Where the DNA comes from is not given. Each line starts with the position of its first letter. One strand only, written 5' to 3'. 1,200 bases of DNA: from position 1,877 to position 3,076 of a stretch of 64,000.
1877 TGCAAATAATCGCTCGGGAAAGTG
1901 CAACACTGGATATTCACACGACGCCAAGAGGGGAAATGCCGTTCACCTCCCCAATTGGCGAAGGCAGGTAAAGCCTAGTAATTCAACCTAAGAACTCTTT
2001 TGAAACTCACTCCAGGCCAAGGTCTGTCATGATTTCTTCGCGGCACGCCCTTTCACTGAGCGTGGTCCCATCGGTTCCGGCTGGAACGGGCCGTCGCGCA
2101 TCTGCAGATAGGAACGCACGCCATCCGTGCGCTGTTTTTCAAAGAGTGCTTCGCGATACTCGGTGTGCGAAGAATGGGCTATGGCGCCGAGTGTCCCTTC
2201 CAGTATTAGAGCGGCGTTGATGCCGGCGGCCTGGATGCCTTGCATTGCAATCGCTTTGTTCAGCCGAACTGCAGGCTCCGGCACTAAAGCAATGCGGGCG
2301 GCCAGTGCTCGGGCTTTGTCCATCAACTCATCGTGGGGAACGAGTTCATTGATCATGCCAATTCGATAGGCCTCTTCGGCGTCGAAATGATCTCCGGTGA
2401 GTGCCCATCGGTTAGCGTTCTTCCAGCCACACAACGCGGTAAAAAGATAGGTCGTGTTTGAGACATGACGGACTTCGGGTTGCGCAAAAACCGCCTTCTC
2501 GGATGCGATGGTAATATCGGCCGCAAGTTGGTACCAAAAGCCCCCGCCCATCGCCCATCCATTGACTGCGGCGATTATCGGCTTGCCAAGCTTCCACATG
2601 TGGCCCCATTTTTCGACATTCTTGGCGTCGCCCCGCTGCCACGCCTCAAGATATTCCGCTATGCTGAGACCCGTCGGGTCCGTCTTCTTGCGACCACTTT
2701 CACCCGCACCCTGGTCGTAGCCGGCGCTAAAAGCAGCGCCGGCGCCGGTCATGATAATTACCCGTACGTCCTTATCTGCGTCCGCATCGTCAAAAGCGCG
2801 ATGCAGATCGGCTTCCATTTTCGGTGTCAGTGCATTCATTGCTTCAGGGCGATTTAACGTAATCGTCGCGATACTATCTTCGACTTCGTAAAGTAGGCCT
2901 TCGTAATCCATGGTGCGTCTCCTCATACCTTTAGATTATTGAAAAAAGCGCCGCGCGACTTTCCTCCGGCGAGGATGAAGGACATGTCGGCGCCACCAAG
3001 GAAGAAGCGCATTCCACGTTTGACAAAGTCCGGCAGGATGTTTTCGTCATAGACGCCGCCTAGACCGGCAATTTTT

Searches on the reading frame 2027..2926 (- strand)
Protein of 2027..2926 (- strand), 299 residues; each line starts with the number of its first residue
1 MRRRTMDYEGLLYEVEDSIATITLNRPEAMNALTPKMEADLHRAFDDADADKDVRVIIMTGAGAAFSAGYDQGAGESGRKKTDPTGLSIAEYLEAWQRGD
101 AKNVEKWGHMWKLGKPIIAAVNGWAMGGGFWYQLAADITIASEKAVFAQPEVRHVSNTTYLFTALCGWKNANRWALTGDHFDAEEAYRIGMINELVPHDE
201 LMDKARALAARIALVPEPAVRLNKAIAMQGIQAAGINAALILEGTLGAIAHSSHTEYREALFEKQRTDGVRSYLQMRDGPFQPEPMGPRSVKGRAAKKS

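Call 32: find_encoding_contigs(protein=window:2027-2926:-, flank=10000, max_places=3)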
Protein window:2027-2926:- (299 aa): no gene with exactly this product is on record in the collection.
